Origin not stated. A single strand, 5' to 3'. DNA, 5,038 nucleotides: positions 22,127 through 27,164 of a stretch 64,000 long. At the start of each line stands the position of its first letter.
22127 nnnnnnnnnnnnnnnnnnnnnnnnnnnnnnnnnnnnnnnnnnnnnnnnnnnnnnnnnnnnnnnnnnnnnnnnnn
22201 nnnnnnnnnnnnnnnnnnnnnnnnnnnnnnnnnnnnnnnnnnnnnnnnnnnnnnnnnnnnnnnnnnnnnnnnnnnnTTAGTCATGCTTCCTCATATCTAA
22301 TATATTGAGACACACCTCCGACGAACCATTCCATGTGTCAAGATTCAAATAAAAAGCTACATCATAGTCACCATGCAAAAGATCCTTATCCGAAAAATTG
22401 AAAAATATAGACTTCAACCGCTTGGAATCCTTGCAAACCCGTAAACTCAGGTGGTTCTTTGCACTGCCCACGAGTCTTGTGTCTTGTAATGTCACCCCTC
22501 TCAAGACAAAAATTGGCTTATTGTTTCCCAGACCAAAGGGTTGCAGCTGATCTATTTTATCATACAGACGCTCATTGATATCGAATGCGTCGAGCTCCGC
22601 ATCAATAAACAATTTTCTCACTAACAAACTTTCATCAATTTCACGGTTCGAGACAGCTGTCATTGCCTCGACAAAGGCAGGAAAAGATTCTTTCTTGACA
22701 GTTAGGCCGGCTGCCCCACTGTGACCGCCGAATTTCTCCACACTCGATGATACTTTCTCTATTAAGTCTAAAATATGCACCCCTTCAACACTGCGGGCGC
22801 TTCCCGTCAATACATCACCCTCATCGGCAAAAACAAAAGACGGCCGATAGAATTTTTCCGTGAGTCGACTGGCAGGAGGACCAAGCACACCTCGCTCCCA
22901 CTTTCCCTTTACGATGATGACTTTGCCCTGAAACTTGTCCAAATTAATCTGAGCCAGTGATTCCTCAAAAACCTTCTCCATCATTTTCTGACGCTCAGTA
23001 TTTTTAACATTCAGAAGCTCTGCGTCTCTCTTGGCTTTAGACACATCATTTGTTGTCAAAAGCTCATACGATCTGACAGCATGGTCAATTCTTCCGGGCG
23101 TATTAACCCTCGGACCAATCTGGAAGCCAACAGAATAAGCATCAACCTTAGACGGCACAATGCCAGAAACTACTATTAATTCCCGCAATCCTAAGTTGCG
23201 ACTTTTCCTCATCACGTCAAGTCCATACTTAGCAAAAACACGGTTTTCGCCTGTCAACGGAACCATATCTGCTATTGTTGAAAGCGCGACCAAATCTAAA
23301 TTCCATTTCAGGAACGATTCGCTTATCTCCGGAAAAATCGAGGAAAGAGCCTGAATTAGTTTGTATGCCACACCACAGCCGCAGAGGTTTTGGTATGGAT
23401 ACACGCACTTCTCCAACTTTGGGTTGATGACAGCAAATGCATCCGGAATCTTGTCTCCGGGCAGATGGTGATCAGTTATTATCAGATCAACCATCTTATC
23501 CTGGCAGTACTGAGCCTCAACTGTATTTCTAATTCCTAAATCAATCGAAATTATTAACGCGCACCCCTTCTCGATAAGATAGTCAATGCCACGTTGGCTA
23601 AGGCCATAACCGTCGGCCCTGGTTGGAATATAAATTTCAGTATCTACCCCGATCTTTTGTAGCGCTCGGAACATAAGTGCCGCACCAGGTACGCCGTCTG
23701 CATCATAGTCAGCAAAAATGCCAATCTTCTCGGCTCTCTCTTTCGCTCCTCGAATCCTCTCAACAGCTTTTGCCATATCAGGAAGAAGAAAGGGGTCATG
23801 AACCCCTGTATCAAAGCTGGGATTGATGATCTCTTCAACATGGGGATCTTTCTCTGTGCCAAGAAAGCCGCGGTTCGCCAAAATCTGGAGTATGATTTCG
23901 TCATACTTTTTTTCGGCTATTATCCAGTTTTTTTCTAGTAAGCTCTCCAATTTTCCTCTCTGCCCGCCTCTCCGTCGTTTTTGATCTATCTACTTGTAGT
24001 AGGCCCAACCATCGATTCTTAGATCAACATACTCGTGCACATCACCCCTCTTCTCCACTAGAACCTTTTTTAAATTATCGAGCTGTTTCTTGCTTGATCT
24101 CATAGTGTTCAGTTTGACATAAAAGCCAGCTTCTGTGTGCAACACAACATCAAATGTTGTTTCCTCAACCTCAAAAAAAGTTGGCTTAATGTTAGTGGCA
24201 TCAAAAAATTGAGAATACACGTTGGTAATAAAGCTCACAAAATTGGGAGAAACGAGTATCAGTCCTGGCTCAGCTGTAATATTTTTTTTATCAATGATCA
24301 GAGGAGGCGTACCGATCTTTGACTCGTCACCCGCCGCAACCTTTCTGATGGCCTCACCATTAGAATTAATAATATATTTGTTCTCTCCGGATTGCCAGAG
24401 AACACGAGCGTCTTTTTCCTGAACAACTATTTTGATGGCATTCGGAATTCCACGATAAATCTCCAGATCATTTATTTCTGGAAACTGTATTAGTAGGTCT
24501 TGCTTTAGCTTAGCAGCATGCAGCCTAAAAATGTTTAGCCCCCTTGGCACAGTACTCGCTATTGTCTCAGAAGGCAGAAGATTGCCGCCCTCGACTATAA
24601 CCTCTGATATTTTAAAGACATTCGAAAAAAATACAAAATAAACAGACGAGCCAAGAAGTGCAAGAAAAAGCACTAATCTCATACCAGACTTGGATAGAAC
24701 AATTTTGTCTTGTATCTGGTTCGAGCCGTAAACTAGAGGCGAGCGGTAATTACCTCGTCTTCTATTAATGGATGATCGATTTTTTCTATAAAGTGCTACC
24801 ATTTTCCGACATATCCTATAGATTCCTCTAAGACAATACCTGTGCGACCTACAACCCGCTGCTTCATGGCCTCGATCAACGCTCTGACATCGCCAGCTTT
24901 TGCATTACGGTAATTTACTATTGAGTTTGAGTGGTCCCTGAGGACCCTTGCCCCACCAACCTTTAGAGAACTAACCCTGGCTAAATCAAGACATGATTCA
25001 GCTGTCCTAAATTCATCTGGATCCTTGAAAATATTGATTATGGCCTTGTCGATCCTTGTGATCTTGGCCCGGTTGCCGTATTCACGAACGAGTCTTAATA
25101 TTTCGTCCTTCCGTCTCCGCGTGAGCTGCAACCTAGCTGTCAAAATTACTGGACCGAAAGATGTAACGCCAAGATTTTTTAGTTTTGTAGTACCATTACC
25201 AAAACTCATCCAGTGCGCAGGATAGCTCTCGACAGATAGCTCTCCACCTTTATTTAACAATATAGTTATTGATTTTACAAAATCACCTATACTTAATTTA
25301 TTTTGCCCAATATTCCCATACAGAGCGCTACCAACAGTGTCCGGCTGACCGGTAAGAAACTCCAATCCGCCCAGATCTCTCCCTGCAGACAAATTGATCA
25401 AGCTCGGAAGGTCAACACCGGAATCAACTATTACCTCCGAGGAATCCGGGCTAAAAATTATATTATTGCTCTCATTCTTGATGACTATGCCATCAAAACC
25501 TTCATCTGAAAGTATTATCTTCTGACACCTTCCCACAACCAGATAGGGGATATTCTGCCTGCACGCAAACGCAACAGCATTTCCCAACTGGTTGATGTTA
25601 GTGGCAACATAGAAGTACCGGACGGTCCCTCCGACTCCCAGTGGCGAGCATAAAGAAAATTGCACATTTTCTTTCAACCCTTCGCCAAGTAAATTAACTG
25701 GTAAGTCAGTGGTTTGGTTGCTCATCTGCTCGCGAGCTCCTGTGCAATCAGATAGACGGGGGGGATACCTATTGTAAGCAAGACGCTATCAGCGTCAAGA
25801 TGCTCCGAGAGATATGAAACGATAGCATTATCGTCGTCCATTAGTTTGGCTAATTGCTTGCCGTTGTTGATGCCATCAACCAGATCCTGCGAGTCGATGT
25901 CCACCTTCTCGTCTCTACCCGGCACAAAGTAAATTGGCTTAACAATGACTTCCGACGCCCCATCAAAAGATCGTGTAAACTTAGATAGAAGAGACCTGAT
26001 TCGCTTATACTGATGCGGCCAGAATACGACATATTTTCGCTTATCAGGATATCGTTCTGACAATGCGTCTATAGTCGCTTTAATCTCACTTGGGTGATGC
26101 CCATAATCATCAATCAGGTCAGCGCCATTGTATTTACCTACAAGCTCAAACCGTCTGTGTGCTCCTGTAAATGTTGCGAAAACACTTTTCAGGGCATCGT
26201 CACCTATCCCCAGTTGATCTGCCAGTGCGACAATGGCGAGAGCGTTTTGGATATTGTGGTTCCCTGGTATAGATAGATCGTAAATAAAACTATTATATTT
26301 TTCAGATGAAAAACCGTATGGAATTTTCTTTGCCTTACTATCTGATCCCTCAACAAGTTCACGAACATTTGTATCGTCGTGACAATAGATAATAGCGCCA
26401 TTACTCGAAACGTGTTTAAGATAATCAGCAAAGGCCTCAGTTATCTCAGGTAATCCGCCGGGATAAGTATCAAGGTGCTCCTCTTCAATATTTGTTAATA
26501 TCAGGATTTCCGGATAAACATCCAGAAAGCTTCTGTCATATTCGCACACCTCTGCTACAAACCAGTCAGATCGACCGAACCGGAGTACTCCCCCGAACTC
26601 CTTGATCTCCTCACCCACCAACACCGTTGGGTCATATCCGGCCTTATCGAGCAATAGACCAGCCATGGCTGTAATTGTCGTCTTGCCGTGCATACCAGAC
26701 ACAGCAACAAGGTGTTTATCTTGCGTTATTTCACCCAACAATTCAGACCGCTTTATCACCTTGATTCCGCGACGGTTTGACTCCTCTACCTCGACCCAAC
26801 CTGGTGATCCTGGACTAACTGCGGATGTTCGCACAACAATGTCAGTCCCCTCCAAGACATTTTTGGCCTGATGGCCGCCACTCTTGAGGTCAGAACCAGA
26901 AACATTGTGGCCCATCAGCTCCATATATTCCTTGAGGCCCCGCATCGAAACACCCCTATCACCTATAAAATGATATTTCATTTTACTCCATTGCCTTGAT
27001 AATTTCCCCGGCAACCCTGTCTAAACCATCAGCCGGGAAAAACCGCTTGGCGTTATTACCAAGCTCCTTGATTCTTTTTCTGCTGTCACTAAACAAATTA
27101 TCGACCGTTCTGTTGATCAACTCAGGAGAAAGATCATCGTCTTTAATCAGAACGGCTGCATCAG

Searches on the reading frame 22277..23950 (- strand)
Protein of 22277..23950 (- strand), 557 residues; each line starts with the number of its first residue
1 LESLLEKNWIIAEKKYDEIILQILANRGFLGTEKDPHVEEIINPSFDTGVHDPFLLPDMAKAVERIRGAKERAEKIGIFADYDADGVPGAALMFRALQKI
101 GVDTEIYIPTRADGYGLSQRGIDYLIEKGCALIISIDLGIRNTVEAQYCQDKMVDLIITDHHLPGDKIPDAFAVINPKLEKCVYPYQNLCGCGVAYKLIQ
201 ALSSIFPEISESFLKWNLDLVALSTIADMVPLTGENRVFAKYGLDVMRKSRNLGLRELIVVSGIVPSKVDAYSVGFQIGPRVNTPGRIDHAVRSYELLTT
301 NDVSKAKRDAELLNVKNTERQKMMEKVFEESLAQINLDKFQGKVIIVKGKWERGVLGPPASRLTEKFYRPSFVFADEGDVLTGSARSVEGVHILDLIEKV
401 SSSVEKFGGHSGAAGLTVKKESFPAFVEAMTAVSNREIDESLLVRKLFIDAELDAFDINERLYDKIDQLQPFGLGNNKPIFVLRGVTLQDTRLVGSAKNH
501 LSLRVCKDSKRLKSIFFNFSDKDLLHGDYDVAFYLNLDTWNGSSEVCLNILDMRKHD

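Call 78: search_protein_families(library=pfam, proteins=[window:22277-23950:-], max_evalue=0.0001)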
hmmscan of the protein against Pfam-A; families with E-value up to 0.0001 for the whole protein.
window:22277-23950:- (557 aa): 3 families
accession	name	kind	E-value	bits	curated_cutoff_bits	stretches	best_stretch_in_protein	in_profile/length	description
PF17768.7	RecJ_OB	-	3.6e-25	88.5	27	1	449-552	1-107/107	RecJ OB domain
PF01368.27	DHH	-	4.3e-20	72.7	28.1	1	75-222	1-122/125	DHH family, N-terminal domain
PF02272.25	DHHA1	-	9.9e-14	52.1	25.9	1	343-432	3-98/102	DHHA1 domain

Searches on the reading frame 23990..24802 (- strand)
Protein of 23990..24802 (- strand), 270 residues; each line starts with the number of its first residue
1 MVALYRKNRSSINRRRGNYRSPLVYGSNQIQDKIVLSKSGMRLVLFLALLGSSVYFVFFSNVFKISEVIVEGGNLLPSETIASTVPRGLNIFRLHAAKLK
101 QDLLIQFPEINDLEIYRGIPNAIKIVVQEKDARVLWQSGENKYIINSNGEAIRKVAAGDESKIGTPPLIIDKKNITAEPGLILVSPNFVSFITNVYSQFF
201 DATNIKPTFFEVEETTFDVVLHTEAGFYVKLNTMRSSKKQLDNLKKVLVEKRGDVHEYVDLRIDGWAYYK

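Call 78: search_protein_families(library=pfam, proteins=[window:23990-24802:-], max_evalue=0.0001)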
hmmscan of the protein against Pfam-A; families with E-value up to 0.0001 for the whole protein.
window:23990-24802:- (270 aa): 1 family
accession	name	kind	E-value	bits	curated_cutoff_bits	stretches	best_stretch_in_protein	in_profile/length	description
PF08478.15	POTRA_1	-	1.4e-06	28.9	23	1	63-129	1-68/69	POTRA domain, FtsQ-type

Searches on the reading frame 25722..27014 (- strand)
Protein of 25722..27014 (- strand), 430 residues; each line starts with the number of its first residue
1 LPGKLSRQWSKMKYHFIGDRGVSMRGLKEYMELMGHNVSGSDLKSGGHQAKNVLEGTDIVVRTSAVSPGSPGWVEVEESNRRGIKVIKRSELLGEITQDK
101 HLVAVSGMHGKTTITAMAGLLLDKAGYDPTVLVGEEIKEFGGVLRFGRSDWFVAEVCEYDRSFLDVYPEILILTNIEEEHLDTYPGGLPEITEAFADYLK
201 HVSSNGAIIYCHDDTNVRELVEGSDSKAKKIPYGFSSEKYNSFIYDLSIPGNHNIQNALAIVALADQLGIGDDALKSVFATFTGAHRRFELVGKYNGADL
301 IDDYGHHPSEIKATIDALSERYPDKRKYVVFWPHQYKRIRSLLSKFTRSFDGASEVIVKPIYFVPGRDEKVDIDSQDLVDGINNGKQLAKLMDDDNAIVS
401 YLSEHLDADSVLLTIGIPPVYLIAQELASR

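Call 78: search_protein_families(library=pfam, proteins=[window:25722-27014:-], max_evalue=0.0001)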
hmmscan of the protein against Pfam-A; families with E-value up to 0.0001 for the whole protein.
window:25722-27014:- (430 aa): 3 families
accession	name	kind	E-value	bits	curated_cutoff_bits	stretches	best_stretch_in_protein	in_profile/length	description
PF02875.26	Mur_ligase_C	-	5.6e-17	63.2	28.4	1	287-416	1-125/127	Mur ligase, glutamate ligase domain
PF08245.18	Mur_ligase_M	-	2.3e-15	57.5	24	1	105-264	1-199/200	Mur ligase middle domain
PF01225.30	Mur_ligase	-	1.8e-10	41.5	21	1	13-100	1-94/95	Mur ligase family, catalytic domain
